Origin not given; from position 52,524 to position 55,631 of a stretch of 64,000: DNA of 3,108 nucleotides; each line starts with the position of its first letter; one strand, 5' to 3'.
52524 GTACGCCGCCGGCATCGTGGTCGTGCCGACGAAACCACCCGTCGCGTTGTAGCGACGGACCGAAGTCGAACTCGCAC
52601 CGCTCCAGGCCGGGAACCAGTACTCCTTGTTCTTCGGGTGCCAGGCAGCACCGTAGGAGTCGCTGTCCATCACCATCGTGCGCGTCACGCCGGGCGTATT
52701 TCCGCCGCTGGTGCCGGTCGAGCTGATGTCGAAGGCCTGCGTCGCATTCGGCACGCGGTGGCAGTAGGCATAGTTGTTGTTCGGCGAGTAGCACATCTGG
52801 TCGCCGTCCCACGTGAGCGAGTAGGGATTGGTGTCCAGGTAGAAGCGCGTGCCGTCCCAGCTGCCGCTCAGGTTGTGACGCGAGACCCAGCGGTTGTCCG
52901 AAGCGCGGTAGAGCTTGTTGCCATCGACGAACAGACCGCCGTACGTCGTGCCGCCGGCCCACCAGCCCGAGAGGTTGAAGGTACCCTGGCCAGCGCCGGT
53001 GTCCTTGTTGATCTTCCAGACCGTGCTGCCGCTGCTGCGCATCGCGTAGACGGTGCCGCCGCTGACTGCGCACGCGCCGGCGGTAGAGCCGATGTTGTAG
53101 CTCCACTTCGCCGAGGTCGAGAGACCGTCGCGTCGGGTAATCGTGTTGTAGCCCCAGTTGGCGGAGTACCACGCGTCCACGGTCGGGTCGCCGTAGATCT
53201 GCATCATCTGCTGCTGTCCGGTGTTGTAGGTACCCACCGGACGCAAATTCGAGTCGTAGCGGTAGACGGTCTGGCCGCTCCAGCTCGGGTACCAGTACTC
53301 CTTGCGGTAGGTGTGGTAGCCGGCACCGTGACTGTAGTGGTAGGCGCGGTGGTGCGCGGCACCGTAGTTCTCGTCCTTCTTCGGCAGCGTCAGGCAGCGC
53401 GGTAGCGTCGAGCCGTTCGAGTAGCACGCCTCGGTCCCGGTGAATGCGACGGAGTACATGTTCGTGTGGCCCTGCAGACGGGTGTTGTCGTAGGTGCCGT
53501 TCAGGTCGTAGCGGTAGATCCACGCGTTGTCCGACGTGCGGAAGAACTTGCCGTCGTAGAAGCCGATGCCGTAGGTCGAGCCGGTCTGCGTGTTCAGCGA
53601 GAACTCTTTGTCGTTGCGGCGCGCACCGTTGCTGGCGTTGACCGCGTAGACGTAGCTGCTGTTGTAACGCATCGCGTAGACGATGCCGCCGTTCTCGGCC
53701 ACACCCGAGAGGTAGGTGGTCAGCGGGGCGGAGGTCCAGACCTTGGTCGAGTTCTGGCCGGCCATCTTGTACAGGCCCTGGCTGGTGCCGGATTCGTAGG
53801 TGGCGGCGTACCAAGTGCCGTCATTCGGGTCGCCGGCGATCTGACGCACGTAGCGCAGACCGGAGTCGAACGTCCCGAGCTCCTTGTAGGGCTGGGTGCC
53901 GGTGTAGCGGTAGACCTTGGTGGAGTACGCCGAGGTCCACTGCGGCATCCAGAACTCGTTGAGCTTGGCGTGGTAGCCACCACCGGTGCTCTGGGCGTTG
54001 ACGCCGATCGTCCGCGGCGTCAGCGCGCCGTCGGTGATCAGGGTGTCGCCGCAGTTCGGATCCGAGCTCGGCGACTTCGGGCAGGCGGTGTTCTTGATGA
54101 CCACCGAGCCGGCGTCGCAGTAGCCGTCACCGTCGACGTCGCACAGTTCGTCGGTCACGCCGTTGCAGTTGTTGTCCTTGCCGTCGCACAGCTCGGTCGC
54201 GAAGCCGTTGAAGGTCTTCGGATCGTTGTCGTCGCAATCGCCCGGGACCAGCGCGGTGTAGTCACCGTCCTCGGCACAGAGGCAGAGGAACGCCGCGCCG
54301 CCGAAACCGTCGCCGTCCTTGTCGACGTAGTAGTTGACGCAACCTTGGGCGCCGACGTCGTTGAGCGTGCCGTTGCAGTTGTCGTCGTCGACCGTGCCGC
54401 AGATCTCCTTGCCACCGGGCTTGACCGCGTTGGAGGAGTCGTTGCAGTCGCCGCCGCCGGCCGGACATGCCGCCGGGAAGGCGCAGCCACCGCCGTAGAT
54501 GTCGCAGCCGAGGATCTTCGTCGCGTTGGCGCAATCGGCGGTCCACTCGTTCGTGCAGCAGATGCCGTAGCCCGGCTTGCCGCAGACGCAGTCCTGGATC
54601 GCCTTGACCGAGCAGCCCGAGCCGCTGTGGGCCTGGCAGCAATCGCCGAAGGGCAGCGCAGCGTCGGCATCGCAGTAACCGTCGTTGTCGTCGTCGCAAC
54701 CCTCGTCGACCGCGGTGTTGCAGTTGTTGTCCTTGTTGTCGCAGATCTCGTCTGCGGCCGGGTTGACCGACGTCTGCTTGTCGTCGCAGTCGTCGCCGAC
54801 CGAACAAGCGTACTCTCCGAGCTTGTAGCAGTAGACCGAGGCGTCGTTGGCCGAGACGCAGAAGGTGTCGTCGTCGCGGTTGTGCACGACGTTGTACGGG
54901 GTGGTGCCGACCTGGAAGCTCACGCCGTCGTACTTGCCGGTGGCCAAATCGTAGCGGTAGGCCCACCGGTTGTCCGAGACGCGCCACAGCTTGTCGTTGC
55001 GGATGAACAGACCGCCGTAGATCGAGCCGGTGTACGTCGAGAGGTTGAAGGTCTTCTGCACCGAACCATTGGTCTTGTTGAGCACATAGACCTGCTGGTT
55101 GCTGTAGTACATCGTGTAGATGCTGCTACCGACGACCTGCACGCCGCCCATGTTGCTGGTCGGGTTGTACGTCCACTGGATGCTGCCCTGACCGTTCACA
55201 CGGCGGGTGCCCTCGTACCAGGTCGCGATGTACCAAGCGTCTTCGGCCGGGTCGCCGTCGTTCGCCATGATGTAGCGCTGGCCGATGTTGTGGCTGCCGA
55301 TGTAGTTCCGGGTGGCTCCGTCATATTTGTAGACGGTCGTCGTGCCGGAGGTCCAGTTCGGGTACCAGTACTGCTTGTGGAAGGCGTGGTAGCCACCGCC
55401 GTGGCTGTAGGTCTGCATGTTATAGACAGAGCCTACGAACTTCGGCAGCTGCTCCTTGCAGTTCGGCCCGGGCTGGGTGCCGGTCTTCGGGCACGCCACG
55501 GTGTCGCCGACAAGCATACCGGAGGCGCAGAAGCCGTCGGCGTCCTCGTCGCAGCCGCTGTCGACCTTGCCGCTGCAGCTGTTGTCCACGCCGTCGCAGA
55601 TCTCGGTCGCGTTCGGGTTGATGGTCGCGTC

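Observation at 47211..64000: Giant (>16.8 kb, >5590 codon) secreted mosaic protein gene running off the window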

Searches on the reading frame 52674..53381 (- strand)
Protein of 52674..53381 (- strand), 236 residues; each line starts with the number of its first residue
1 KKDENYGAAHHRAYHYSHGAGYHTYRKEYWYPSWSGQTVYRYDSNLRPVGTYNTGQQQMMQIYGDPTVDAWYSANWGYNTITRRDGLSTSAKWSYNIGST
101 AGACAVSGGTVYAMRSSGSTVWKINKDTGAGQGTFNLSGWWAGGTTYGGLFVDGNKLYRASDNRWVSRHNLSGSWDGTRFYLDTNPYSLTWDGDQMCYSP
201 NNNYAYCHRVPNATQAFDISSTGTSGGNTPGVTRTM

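Call 10: search_protein_families(library=pfam, proteins=[window:52674-53381:-], max_evalue=5)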
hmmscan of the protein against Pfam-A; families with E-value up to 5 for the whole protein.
window:52674-53381:- (236 aa): 0 families

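Call 16: search_solved_structures(query=A1, max_evalue=10)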
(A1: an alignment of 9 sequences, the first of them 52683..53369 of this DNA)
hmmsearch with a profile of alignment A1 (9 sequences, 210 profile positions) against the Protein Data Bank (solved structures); distinct sequences matched with E-value up to 10: 22.
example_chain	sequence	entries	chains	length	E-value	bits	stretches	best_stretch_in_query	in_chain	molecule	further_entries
5ljo_B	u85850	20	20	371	0.0027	20.7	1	103-169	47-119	Outer membrane protein assembly factor BamB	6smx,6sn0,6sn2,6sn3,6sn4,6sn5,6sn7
2yh3_A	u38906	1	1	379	0.0028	20.7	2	87-169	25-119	LIPOPROTEIN YFGL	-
5d0o_B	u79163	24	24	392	0.0029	20.6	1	103-169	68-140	Outer membrane protein assembly factor BamB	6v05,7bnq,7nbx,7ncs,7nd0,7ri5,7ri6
3q54_A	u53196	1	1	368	0.0029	20.6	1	103-169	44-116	Outer membrane assembly lipoprotein YfgL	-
3p1l_A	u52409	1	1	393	0.003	20.6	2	103-169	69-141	Lipoprotein yfgL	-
3q7m_A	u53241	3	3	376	0.003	20.6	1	103-169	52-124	Lipoprotein yfgL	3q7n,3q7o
28jl_B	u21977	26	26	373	0.003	20.6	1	87-169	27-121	Outer membrane protein assembly factor BamB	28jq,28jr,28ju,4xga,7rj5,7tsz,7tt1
8spr_B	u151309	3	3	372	0.003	20.6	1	103-169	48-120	Outer membrane protein assembly factor BamB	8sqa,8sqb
7nri_B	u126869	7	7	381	0.0031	20.5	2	103-169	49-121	Outer membrane protein assembly factor BamB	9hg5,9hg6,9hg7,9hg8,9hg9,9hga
8orr_AAA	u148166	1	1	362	0.0032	20.5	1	104-170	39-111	Outer membrane protein assembly factor BamB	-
5ayw_B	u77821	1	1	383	0.0032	20.5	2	103-169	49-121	Outer membrane protein assembly factor BamB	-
3prw_A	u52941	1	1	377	0.0032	20.5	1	103-169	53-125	Lipoprotein yfgL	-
8adg_B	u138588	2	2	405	0.0045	20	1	103-169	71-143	Outer membrane protein assembly factor BamB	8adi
6y7o_A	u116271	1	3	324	0.005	19.9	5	65-189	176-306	Tako8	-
6lyq_B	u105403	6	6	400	0.005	19.9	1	103-169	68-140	Outer membrane protein assembly factor BamB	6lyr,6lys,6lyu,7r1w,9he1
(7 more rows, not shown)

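Call 23: predict_structure(alignment_id=A1)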
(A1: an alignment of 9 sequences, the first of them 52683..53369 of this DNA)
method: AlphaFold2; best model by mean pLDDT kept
length: 229 residues; sequences in the alignment: 9
mean_pLDDT: 86.9   pTM: 0.84
mean pLDDT of the five models: 86.9, 85.9, 85.0, 84.2, 83.9
residues with pLDDT >= 90: 153; 70-90: 43; 50-70: 14; < 50: 19
segments of 3 or more residues with pLDDT < 50: 213-229
pLDDT, mean of each block of 10 residues (from residue 1): 60 87 94 93 91 95 96 97 96 96 97 95 98 84 90 93 95 90 91 86 80 46 46
secondary structure, 60 per line:
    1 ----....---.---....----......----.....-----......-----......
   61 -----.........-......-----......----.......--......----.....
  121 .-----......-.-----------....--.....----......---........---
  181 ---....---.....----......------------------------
elements in order: E5-8 E16-19 E24-29 E34-38 E44-49 E55-60 E66-71 E76-81 E87-92 E97-103 E106-111 E116-121 E127-132 E146-149 E152-156 E161-166 E170-177 E184-187 E191-195 E200-205

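Call 26: search_protein_representatives(alignment_id=A1)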
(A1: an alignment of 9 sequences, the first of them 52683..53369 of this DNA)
Query: 9 sequences, 210 profile positions. Proteins with E-value up to 0.001 (for the whole library): 1073; up to 1e-10: 135; up to 1e-30: 60. The best 150 are listed.
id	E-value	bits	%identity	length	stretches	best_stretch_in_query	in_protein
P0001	0.0e+00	1897.9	-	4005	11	5-209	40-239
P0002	0.0e+00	1795.7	-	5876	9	3-207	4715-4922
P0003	0.0e+00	1272.4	-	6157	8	5-206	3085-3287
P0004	0.0e+00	1213.4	-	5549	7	3-206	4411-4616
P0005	7.2e-294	983.2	-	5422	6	5-208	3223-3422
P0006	1.4e-217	733.9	-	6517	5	3-208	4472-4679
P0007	3.2e-212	716.4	-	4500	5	2-206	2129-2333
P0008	3.4e-119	412.5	-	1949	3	3-197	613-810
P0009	1.1e-118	410.9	-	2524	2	3-208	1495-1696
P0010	7.2e-117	404.9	-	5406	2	5-206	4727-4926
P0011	4.7e-99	346.7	-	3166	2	4-204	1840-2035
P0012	4.5e-93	327.2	-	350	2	41-208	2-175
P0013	1.0e-67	244.3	-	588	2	5-206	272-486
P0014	3.9e-67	242.4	-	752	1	4-207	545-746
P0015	1.4e-66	240.6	-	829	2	4-206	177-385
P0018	3.3e-64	232.9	-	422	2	5-208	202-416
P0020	1.6e-61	224.1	-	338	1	4-207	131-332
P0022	7.7e-57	208.8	-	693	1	4-208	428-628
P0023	4.1e-56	206.4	-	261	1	5-200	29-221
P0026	1.3e-47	178.6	-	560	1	3-206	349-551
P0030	4.6e-46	173.6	-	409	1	4-206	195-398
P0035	3.6e-43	164.1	-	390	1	5-207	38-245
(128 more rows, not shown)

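Call 28: fold_search(model_id=the predicted structure, library=pdb)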
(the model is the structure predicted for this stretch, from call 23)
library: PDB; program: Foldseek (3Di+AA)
matches with E <= 10: 1960; with E <= 0.001: 1602
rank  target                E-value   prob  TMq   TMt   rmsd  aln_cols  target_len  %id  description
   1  2iwa                  1.3e-09  1.00  0.67  0.61   5.0       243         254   12  Unbound glutaminyl cyclotransferase from Carica papaya. (released 2006-07-04)
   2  1l0q_A                1.6e-09  1.00  0.56  0.35   4.8       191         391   18  Tandem YVTN beta-propeller and PKD domains from an archaeal surface layer protein (released 2002-11-06)
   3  6uro_B                2.6e-09  1.00  0.58  0.38   6.5       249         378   13  Cryo-EM structure of human CPSF160-WDR33-CPSF30-PAS RNA-CstF77 complex (released 2019-11-27)
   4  7b2r_A                4.0e-09  1.00  0.56  0.48   5.8       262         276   11  Crystal structure of NHL domain of TRIM2 (released 2021-01-13)
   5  7b96_A                4.2e-09  1.00  0.59  0.50   5.7       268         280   12  NHL domain of human TRIM2 (released 2022-01-12)
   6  7mqa_LJ               4.6e-09  1.00  0.52  0.30  12.5       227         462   15  Cryo-EM structure of the human SSU processome, state post-A1 (released 2021-09-22)
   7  7qrv_A                5.7e-09  1.00  0.57  0.49   5.5       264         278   12  Crystal structure of NHL domain of TRIM2 (full C-terminal) (released 2022-05-04)
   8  7ruo_A                7.4e-09  1.00  0.53  0.43   6.1       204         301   14  Crystal structure of human UTP15 (released 2021-11-10)
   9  7ruo_B                7.4e-09  1.00  0.53  0.42   6.1       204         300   15  Crystal structure of human UTP15 (released 2021-11-10)
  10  3mbr                  7.8e-09  1.00  0.67  0.65   5.7       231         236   12  Crystal Structure of the Glutaminyl Cyclase from Xanthomonas campestris (released 2010-06-30)
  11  3ow8_B                1.0e-08  1.00  0.59  0.48   4.9       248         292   10  Crystal Structure of the WD repeat-containing protein 61 (released 2010-09-29)
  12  6dnh_B                1.0e-08  1.00  0.57  0.37   6.1       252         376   12  Cryo-EM structure of human CPSF-160-WDR33-CPSF-30-PAS RNA complex at 3.4 A resolution (released 2018-06-27)
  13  8f5o_C                1.2e-08  1.00  0.52  0.13   5.7       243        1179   15  Structure of Leishmania tarentolae IFT-A (state 1) (released 2022-12-21)
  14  3bws_A                1.3e-08  1.00  0.49  0.31   7.0       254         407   12  Crystal structure of the leptospiral antigen Lp49 (released 2008-10-07)
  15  9l5s_T                1.3e-08  1.00  0.49  0.36   9.5       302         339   11  Cryo-EM structure of the thermophile spliceosome (state B*Q1) (released 2025-03-12)
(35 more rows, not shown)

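Call 57: search_protein_families(library=pfam, proteins=[P0013, P0014, P0015, P0018, P0020, P0022, P0023, P0026, P0030, P0035], max_evalue=0.01)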
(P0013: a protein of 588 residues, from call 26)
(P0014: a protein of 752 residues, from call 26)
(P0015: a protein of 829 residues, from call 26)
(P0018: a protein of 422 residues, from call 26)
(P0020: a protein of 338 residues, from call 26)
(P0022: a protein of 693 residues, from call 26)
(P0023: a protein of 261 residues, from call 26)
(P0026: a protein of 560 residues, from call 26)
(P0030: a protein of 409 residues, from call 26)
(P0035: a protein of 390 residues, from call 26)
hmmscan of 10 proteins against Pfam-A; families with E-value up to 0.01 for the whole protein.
P0013 (588 aa): 2 families
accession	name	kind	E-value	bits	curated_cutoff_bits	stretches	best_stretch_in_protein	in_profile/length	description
PF07534.22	TLD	-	3.2e-11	43.9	24.5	1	507-566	3-62/170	TLDc domain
PF13360.13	PQQ_2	-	0.00016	21.8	27.6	0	354-407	14-67/233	Outer membrane protein assembly factor BamB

P0014 (752 aa): 2 families
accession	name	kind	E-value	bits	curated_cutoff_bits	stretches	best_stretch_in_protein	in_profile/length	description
PF01483.27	P_proprotein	-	2.1e-08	34.6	21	1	312-401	4-85/86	Proprotein convertase P-domain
PF13360.13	PQQ_2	-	0.00034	20.8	27.6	1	600-734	31-175/233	Outer membrane protein assembly factor BamB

P0015 (829 aa): 4 families
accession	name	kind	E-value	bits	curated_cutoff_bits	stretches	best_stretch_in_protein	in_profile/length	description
PF07534.22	TLD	-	1.7e-25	90.3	24.5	1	403-573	3-169/170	TLDc domain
PF00041.27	fn3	-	1.7e-20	73.5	25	2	684-780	2-82/84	Fibronectin type III domain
PF13360.13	PQQ_2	-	8.7e-09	35.8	27.6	2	248-349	3-94/233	Outer membrane protein assembly factor BamB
PF25059.1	FN3_DSCAM-DSCAML_C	-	0.0087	16.8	39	0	641-680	46-85/89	DSCAM/DSCAML C-terminal Fn3-like domain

P0018 (422 aa): 0 families

P0020 (338 aa): 1 family
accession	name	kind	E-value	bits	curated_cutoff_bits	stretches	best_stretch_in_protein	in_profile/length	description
PF13360.13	PQQ_2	-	2.4e-05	24.6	27.6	1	211-331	94-224/233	Outer membrane protein assembly factor BamB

P0022 (693 aa): 3 families
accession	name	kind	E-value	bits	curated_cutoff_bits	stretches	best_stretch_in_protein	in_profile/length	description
PF24517.2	CBM96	-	2.5e-12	47.4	26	1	81-227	18-162/164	Carbohydrate-binding module family 96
PF11617.13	Cu-binding_MopE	-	5.5e-07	30.2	27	1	636-666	1-30/30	Putative metal-binding motif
PF06848.17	Disaggr_repeat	-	2.2e-05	24.6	33.9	0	91-155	18-85/179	Disaggregatase related repeat domain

P0023 (261 aa): 2 families
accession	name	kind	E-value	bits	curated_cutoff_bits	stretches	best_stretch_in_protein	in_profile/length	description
PF13360.13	PQQ_2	-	9.3e-06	25.9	27.6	1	97-189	4-92/233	Outer membrane protein assembly factor BamB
PF21959.2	DUF6923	-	0.0039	17.5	27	1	79-192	93-208/234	Repeat of unknown function (DUF6923)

P0026 (560 aa): 3 families
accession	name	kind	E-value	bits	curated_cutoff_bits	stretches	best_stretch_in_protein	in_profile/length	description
PF00041.27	fn3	-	2.1e-19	69.9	25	2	4-108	2-83/84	Fibronectin type III domain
PF13360.13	PQQ_2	-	0.00049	20.2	27.6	1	432-515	14-94/233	Outer membrane protein assembly factor BamB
PF21959.2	DUF6923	-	0.0075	16.5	27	1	439-520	87-168/234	Repeat of unknown function (DUF6923)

P0030 (409 aa): 0 families

P0035 (390 aa): 1 family
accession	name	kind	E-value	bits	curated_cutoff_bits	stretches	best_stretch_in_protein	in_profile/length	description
PF07534.22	TLD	-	4.6e-13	49.9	24.5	1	262-381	3-121/170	TLDc domain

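Call 77: list_cluster_members(proteins=[P0001, P0002, P0003, P0004, P0005, P0006, P0007, P0010, P0015, P0013])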
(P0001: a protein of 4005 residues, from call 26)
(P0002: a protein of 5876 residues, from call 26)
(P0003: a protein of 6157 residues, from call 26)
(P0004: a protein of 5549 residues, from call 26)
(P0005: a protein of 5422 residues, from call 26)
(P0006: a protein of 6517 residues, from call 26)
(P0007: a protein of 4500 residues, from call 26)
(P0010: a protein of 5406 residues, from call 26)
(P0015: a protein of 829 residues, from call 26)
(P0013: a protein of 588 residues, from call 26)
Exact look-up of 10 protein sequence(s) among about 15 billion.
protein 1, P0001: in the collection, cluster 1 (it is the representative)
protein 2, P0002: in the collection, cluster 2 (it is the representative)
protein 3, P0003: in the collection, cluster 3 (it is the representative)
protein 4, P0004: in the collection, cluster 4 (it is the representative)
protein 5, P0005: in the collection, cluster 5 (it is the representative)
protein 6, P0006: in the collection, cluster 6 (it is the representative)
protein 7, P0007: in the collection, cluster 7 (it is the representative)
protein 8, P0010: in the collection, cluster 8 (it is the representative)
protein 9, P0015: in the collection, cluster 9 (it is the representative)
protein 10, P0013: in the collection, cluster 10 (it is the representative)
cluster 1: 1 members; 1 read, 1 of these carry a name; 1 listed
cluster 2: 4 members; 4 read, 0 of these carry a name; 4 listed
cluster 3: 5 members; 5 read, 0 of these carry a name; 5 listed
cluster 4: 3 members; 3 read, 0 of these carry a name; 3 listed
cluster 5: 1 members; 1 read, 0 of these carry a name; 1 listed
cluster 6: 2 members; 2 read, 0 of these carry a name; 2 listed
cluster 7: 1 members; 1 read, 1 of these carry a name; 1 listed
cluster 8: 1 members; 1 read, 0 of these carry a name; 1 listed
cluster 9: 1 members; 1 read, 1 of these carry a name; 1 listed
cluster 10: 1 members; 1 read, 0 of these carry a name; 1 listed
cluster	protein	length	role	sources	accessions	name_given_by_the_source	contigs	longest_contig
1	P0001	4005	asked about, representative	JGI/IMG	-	hypothetical protein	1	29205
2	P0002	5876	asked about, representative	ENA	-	-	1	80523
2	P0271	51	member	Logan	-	-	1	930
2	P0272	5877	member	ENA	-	-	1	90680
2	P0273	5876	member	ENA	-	-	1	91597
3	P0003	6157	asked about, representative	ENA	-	-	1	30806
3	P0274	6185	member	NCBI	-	-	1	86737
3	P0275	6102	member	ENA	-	-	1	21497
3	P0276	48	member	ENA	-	-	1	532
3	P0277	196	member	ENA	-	-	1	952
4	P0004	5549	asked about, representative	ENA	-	-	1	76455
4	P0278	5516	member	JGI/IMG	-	-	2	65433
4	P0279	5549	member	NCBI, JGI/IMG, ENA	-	-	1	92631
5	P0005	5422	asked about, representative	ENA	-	-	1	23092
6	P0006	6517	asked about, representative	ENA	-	-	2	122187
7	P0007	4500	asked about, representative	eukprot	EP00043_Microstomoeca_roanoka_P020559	m.251052 g.251052 ORF g.251052 m.251052 type:complete len:4501 (+) ...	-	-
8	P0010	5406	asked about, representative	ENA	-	-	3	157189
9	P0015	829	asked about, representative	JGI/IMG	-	sugar lactone lactonase YvrE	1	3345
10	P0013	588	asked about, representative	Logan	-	-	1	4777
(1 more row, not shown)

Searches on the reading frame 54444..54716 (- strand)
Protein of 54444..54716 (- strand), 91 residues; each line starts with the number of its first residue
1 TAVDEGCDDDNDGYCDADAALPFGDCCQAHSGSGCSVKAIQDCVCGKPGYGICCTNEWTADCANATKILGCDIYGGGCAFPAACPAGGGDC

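Call 10: search_protein_families(library=pfam, proteins=[window:54444-54716:-], max_evalue=5)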
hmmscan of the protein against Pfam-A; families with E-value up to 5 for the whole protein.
window:54444-54716:- (91 aa): 0 families

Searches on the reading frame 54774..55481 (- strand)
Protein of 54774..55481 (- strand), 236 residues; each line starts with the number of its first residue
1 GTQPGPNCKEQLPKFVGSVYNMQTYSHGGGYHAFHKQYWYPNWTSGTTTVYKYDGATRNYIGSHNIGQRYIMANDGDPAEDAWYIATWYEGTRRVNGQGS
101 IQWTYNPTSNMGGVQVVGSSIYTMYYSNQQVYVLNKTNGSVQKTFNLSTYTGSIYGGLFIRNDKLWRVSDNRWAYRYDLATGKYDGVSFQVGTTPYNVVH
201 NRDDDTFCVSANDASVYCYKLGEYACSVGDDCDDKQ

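Call 10: search_protein_families(library=pfam, proteins=[window:54774-55481:-], max_evalue=5)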
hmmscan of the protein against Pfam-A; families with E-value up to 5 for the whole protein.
window:54774-55481:- (236 aa): 1 family
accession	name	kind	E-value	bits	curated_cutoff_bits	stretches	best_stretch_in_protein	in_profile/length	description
PF17963.7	Big_9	-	0.017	16.5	23.6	1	71-116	23-69/89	Bacterial Ig domain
